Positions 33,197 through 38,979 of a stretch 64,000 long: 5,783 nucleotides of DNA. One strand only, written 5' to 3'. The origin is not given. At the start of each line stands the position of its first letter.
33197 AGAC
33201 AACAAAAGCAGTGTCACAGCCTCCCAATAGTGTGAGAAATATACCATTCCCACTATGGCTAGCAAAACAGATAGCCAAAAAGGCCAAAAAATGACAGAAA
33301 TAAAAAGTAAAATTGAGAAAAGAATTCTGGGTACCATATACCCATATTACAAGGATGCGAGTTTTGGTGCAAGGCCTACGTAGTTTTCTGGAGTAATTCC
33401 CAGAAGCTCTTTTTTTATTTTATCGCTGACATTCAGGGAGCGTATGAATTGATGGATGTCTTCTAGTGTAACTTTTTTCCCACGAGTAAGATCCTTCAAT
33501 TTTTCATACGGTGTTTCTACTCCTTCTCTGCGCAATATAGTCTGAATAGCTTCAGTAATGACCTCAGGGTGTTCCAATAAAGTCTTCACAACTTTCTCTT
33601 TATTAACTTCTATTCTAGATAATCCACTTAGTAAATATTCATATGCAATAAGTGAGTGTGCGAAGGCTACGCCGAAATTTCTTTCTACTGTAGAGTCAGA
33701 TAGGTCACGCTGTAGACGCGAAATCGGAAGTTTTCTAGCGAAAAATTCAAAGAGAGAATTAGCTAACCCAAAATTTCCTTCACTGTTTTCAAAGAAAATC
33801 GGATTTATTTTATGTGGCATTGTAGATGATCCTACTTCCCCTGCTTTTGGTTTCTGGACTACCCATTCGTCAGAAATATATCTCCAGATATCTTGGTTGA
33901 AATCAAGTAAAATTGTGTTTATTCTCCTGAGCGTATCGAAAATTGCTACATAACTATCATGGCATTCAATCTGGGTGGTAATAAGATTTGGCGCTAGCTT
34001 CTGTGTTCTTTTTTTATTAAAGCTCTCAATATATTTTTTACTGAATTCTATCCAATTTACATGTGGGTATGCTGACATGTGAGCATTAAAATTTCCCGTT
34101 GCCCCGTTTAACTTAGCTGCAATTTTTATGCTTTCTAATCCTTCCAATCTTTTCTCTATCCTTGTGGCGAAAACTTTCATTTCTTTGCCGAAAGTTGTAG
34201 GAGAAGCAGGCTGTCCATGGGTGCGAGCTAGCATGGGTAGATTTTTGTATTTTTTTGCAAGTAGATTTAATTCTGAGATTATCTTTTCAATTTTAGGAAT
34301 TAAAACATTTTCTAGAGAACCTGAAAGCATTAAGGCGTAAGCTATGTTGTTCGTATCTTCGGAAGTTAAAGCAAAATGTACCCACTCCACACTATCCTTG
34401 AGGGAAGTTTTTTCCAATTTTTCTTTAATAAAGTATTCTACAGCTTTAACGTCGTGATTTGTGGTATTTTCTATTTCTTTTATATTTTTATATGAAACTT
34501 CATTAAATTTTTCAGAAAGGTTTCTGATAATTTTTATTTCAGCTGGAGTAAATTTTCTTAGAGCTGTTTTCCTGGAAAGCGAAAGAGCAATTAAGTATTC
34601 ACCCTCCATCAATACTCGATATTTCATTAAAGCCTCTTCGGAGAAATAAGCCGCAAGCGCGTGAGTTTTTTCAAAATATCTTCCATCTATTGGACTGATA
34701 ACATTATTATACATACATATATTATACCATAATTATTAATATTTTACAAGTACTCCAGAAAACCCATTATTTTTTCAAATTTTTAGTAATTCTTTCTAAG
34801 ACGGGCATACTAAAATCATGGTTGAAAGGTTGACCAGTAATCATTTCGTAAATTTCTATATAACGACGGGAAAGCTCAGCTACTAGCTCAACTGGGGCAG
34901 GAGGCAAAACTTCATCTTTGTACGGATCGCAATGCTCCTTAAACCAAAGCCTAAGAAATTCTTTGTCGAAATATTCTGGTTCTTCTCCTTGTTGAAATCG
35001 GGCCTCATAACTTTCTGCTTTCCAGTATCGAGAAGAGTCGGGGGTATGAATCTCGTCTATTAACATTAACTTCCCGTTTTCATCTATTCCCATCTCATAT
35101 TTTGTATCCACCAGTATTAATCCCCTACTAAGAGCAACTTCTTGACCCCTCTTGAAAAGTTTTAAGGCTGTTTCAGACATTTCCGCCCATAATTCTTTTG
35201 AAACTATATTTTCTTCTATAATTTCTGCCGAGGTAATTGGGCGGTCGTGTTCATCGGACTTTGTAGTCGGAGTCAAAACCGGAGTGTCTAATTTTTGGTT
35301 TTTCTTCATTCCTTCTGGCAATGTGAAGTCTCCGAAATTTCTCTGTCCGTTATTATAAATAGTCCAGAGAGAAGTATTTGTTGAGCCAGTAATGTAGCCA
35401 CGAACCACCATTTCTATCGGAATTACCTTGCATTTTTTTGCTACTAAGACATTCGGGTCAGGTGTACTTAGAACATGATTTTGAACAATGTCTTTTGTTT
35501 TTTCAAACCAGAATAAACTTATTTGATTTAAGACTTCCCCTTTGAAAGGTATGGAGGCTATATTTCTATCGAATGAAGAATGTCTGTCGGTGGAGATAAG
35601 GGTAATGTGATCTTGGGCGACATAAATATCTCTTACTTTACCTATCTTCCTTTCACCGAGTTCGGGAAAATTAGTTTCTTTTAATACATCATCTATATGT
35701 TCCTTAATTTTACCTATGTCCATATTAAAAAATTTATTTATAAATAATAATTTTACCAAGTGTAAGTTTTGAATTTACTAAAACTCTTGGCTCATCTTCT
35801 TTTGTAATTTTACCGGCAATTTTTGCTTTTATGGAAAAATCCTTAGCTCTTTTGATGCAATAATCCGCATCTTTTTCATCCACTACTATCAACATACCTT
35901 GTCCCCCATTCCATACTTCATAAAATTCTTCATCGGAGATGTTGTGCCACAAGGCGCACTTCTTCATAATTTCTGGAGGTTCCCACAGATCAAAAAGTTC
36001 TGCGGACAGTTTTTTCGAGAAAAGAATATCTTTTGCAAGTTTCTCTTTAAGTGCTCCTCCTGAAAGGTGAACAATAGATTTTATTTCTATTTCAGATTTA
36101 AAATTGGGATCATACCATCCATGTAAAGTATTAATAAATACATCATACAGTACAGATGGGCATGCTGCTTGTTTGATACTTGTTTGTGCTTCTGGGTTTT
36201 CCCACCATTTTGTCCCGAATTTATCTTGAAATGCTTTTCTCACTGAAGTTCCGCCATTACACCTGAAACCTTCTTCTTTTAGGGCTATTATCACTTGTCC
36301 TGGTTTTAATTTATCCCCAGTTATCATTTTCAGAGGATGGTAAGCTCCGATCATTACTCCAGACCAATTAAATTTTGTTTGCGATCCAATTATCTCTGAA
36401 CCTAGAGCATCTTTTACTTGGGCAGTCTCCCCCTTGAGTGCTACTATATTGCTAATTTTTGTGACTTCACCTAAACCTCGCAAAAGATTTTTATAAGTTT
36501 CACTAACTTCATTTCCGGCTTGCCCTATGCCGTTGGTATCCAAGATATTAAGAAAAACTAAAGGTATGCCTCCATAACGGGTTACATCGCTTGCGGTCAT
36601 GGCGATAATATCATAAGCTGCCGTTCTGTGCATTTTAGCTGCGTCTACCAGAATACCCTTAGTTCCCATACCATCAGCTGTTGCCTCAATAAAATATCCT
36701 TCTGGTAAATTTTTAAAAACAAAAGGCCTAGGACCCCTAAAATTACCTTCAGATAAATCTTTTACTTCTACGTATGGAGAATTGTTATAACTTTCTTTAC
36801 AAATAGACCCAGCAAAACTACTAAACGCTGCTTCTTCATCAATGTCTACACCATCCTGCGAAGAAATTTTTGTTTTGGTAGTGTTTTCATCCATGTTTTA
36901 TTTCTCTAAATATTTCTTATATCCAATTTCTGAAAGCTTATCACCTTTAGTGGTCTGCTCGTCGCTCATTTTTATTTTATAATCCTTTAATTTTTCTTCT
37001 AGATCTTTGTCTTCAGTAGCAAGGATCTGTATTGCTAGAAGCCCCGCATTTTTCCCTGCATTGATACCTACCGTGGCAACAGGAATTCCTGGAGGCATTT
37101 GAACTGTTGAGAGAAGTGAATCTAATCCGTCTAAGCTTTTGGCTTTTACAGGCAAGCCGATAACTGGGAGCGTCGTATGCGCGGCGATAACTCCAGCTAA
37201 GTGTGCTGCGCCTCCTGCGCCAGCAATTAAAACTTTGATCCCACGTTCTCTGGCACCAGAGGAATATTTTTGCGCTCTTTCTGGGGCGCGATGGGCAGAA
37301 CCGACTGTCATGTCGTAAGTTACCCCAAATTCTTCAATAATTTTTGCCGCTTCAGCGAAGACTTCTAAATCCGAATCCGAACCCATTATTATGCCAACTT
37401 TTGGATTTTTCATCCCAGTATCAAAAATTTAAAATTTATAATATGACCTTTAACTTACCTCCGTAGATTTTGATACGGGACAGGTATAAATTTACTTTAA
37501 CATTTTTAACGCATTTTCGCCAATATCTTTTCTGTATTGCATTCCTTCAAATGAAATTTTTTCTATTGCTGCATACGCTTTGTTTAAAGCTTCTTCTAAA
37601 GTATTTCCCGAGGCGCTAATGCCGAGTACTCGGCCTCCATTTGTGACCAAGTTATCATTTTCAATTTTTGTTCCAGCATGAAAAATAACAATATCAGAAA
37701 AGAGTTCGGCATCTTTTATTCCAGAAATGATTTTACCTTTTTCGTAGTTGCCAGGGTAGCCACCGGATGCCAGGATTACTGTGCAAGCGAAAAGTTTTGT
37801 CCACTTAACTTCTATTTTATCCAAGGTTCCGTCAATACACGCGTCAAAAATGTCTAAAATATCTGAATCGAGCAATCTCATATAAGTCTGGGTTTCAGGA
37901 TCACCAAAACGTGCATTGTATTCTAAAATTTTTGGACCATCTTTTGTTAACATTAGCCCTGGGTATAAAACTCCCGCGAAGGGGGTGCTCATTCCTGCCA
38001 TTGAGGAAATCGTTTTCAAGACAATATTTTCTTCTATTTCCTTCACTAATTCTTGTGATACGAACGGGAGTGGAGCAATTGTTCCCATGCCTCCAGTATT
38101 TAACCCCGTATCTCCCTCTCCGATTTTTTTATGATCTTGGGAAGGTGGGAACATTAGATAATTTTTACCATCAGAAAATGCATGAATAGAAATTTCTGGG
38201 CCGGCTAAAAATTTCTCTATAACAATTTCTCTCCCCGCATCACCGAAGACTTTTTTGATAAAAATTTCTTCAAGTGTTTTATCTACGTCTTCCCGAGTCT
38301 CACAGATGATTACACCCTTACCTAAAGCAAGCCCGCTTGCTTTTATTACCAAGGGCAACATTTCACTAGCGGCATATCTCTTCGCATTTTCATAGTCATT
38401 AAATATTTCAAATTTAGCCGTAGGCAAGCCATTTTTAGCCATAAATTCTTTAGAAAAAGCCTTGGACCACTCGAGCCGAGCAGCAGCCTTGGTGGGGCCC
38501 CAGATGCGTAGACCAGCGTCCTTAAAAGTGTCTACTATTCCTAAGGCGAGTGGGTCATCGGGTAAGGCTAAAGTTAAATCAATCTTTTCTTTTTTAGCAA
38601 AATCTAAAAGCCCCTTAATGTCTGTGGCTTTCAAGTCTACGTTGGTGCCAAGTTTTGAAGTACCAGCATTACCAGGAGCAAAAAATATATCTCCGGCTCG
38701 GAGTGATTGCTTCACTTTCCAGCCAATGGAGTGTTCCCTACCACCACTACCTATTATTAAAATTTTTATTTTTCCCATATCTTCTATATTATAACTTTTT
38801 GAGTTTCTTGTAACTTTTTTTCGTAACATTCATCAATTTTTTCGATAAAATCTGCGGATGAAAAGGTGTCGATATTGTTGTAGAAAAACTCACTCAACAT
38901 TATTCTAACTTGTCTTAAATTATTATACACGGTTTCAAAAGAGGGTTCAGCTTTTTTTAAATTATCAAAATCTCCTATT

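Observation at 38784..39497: Uncharacterised 237-aa ORF embedded in the pur operon; purH not present in this cluster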

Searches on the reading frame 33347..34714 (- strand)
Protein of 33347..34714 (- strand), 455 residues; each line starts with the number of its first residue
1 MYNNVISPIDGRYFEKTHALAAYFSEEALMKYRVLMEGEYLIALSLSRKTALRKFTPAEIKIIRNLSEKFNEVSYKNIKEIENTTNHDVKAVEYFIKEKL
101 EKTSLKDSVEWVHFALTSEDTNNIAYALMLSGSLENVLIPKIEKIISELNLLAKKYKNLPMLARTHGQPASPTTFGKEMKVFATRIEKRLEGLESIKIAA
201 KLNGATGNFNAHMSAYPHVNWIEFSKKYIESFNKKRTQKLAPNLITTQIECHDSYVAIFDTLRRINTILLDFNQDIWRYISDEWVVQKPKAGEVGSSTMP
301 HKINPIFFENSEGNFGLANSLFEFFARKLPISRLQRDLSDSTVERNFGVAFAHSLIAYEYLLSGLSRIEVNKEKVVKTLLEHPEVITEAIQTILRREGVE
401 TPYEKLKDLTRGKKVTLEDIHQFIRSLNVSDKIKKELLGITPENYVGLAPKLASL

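Call 6: search_protein_families(library=pfam, proteins=[window:33347-34714:-], max_evalue=0.01)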
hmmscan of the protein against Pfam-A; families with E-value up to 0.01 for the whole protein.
window:33347-34714:- (455 aa): 3 families
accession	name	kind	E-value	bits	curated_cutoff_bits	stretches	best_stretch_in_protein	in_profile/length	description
PF00206.25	Lyase_1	-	1.2e-48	166.6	27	1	11-312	1-304/312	Lyase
PF08328.16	ASL_C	-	1.7e-45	154.2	35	1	332-446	1-115/115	Adenylosuccinate lyase C-terminal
PF18312.6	ScsC_N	-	0.0045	17.1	25.8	1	378-391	12-25/34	Copper resistance protein ScsC N-terminal domain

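Call 7: search_protein_families(library=ncbifam, proteins=[window:33347-34714:-], max_evalue=0.01)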
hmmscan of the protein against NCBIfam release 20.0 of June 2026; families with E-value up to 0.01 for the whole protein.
window:33347-34714:- (455 aa): 16 families
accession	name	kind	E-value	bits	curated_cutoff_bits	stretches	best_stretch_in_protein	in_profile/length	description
NF006764.0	PRK09285.1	equivalog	1.5e-187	623.5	446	1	4-453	7-452/456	adenylosuccinate lyase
TIGR00928.1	purB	equivalog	4.3e-112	375.1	326.2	1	9-451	1-430/436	adenylosuccinate lyase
NF006500.1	PRK08937.2-4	subfamily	8.7e-21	74.2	626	1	99-452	88-438/448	adenylosuccinate lyase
TIGR02426.1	protocat_pcaB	equivalog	5.3e-20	71.6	355.75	1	76-306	58-276/338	3-carboxy-cis,cis-muconate cycloisomerase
NF052536.2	CoM_syn_XcbD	exception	6.2e-17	61.4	600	1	70-307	63-288/443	3-sulfopropionylcysteine synthase XcbD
NF006554.0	PRK09053.1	equivalog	8.9e-14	51.1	595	1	106-211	97-204/453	3-carboxy-cis,cis-muconate cycloisomerase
TIGR00979.1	fumC_II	equivalog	1.1e-12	47.5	664.75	1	112-309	131-328/458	class II fumarate hydratase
NF004631.0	PRK05975.1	equivalog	1.5e-12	47.2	371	1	68-307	60-284/352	3-carboxy-cis,cis-muconate cycloisomerase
NF008909.0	PRK12273.1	subfamily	1.1e-09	37.7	510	1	123-309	148-333/474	aspartate ammonia-lyase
NF052556.1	NtrsucLyaStm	equivalog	3.5e-08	32.8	650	1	106-307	106-309/466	nitrosuccinate lyase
TIGR00839.1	aspA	equivalog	7.7e-08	31.7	681.2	1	110-309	130-328/468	aspartate ammonia-lyase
NF009089.0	PRK12425.1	equivalog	1.3e-06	27.5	840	1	111-307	131-327/464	class II fumarate hydratase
TIGR00838.1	argH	equivalog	6e-06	25.5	279.5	1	56-194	46-182/455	argininosuccinate lyase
NF005218.0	PRK06705.1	equivalog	9.8e-05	21.3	883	1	62-193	65-190/502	argininosuccinate lyase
NF052535.1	CoM_syn_XcbC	exception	0.00031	19.6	575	1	107-194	100-186/495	2-phosphosulfolactate phosphatase XcbC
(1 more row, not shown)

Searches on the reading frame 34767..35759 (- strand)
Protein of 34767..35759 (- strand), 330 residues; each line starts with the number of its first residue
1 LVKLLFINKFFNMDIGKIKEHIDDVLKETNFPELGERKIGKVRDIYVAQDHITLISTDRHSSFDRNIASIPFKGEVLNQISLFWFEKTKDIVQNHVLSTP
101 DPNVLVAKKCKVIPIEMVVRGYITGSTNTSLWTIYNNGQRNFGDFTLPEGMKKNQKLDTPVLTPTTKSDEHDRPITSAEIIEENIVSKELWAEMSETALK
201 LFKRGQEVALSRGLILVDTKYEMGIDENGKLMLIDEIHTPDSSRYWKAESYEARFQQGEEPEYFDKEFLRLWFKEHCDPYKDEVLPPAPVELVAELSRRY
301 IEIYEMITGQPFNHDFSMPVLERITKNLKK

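Call 6: search_protein_families(library=pfam, proteins=[window:34767-35759:-], max_evalue=0.01)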
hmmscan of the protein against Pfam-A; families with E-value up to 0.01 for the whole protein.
window:34767-35759:- (330 aa): 1 family
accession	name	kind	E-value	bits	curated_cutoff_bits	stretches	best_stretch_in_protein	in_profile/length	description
PF01259.24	SAICAR_synt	-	8.3e-72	242.1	20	1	39-284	4-230/233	SAICAR synthetase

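Call 7: search_protein_families(library=ncbifam, proteins=[window:34767-35759:-], max_evalue=0.01)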
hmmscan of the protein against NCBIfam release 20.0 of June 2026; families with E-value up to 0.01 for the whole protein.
window:34767-35759:- (330 aa): 7 families
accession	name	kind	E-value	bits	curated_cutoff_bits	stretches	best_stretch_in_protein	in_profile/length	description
NF009251.0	PRK12607.1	equivalog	1.2e-131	438.2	371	1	24-329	6-310/315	phosphoribosylaminoimidazolesuccinocarboxamide synthase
NF010568.0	PRK13961.1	equivalog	2.9e-73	246.7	251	1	27-311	6-295/297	phosphoribosylaminoimidazolesuccinocarboxamide synthase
TIGR00081.1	purC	equivalog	1.2e-53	182.4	189.9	1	40-310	11-272/279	phosphoribosylaminoimidazolesuccinocarboxamide synthase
NF010564.0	PRK13959.1-1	subfamily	4.5e-37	127.8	459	1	40-311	7-293/294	phosphoribosylaminoimidazolesuccinocarboxamide synthase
NF010567.0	PRK13960.1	equivalog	5.1e-34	117.6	581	1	55-312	59-345/367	phosphoribosylaminoimidazolesuccinocarboxamide synthase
TIGR02735.1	purC_vibrio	equivalog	7e-32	110.6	394.2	1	39-310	40-342/365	phosphoribosylaminoimidazolesuccinocarboxamide synthase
NF010566.0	PRK13959.1-4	equivalog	0.0014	17.8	546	1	111-246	120-247/339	phosphoribosylaminoimidazolesuccinocarboxamide synthase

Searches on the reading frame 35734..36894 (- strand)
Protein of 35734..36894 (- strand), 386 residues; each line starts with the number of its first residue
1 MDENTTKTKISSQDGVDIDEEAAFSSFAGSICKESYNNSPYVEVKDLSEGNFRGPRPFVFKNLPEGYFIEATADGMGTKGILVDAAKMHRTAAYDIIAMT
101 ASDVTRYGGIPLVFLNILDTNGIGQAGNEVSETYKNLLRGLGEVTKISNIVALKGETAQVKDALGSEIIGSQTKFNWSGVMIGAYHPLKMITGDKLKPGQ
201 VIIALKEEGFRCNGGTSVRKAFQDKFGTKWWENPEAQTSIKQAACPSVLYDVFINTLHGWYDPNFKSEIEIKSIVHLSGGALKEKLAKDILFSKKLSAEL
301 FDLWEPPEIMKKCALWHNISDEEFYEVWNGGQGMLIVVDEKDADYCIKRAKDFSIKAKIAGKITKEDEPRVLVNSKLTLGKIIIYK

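Call 6: search_protein_families(library=pfam, proteins=[window:35734-36894:-], max_evalue=0.01)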
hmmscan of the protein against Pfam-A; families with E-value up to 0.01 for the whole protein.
window:35734-36894:- (386 aa): 2 families
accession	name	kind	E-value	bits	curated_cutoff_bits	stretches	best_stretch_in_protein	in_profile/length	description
PF02769.27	AIRS_C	-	9.6e-09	36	23.1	1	197-373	1-155/156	AIR synthase related protein, C-terminal domain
PF00586.29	AIRS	-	4.1e-07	30.9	24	1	65-163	11-97/112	AIR synthase related protein, N-terminal domain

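Call 7: search_protein_families(library=ncbifam, proteins=[window:35734-36894:-], max_evalue=0.01)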
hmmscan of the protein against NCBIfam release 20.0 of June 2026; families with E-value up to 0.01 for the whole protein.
window:35734-36894:- (386 aa): 1 family
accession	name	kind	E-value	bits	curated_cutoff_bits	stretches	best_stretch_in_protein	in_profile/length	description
TIGR00878.1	purM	equivalog_domain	3.5e-34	118.5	236.35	1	13-365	5-331/332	phosphoribosylformylglycinamidine cyclo-ligase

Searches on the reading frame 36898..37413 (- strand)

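Call 6: search_protein_families(library=pfam, proteins=[window:36898-37413:-], max_evalue=0.01)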
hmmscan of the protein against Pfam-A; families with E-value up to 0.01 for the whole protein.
window:36898-37413:- (171 aa): 2 families
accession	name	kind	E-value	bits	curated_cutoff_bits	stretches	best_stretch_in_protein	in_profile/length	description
PF00731.26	AIRC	-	1.3e-64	216.6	30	1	5-151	1-147/148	AIR carboxylase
PF13685.12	Fe-ADH_2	-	0.00067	20.1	28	1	5-106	21-122/149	Iron-containing alcohol dehydrogenase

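Call 7: search_protein_families(library=ncbifam, proteins=[window:36898-37413:-], max_evalue=0.01)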
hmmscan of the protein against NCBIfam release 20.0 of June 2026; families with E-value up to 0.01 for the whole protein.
window:36898-37413:- (171 aa): 2 families
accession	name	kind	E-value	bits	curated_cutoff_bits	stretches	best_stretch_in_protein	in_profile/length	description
TIGR01162.1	purE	equivalog_domain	4.5e-62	208.2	149.6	1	6-159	1-154/156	5-(carboxyamino)imidazole ribonucleotide mutase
NF033503.1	LarB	equivalog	6e-12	45.7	175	1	4-131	80-207/209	nickel pincer cofactor biosynthesis protein LarB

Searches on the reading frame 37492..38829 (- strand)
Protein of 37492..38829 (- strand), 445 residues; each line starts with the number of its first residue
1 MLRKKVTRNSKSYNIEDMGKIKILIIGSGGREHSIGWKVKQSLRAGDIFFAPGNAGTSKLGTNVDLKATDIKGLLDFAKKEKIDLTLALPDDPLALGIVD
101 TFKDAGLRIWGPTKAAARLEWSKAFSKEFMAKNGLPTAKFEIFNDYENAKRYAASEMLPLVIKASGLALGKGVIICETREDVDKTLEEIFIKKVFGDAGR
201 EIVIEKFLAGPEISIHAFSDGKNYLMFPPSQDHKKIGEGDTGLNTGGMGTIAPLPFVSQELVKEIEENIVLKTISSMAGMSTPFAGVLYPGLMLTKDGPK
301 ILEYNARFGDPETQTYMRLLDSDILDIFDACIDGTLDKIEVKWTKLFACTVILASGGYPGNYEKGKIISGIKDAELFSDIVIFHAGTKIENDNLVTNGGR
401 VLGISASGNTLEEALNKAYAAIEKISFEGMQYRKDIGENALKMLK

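Call 6: search_protein_families(library=pfam, proteins=[window:37492-38829:-], max_evalue=0.01)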
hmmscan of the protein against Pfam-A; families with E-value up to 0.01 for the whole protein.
window:37492-38829:- (445 aa): 9 families
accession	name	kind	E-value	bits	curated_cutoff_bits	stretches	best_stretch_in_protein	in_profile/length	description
PF01071.24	GARS_A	-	2.2e-74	249.9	27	1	122-313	2-194/194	Phosphoribosylglycinamide synthetase, ATP-grasp (A) domain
PF02843.22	GARS_C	-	5e-34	116.9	34.8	1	348-438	1-91/92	Phosphoribosylglycinamide synthetase, C domain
PF02844.21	GARS_N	-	5.1e-33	114.2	29.5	1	22-120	2-100/100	Phosphoribosylglycinamide synthetase, N domain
PF02786.22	CPSase_L_D2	-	3.1e-06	27.3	19.8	1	125-225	4-107/211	Carbamoyl-phosphate synthase L chain, ATP binding domain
PF02222.28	ATP-grasp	-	2.2e-05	24.6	27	1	129-215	2-84/179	ATP-grasp domain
PF08443.16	RimK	-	4.1e-05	23.7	21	1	123-188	4-71/188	RimK-like ATP-grasp domain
PF13535.11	ATP-grasp_4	-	0.00034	20.7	27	1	158-222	3-75/160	ATP-grasp domain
PF02655.19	ATP-grasp_3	-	0.0019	18.7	23.2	1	154-309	28-158/160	ATP-grasp domain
PF07478.18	Dala_Dala_lig_C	-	0.0042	17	24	1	130-222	2-95/204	D-ala D-ala ligase C-terminus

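Call 7: search_protein_families(library=ncbifam, proteins=[window:37492-38829:-], max_evalue=0.01)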
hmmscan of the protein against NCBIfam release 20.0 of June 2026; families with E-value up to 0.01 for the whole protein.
window:37492-38829:- (445 aa): 29 families (the best 25 are shown)
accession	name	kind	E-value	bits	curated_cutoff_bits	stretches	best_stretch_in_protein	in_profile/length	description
TIGR00877.1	purD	equivalog_domain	1.3e-152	508.5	288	1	21-441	1-424/425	phosphoribosylamine--glycine ligase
NF006406.0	PRK08654.1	equivalog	2.1e-09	36.4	739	1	101-222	94-218/499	acetyl-CoA carboxylase biotin carboxylase subunit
TIGR01369.1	CPSaseII_lrg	equivalog_domain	4.6e-09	34.5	1027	1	75-307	622-840/1052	carbamoyl-phosphate synthase (glutamine-hydrolyzing) large subunit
NF053643.1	Ddl_archaea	equivalog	1.3e-08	34.2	500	1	113-225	97-197/367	putative pseudomurein biosynthesis ATP-grasp protein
NF003671.0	PRK05294.1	equivalog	3.1e-07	28.4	599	1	95-268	639-804/1058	carbamoyl-phosphate synthase large subunit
TIGR01205.1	D_ala_D_alaTIGR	subfamily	4e-07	29.3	245.65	1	105-226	89-209/318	D-alanine--D-alanine ligase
NF002527.0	PRK01966.1-3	equivalog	1.6e-06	27.5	310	1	106-229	102-222/332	D-alanine--D-alanine ligase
NF004679.0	PRK06019.1-5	equivalog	1.8e-06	27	326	1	112-220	89-193/376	5-(carboxyamino)imidazole ribonucleotide synthase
NF002378.0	PRK01372.1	subfamily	2.3e-06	26.5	243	1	114-220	92-191/305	D-alanine--D-alanine ligase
NF006286.0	PRK08462.1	equivalog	5.5e-06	25.5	740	1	102-212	97-209/445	acetyl-CoA carboxylase biotin carboxylase subunit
NF006367.0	PRK08591.1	subfamily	6.2e-06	25.2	597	1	100-223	93-219/451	acetyl-CoA carboxylase biotin carboxylase subunit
NF006287.0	PRK08463.1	equivalog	1e-05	24.6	775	1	101-212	93-207/479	acetyl-CoA carboxylase subunit A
NF005543.0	PRK07206.1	subfamily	1.1e-05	24.3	302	1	114-224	102-215/416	hypothetical protein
TIGR00514.1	accC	equivalog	2e-05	23.6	626.5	1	100-217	93-213/449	acetyl-CoA carboxylase biotin carboxylase subunit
NF009471.0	PRK12833.1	equivalog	0.00011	20.9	686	1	101-223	97-222/467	acetyl-CoA carboxylase biotin carboxylase subunit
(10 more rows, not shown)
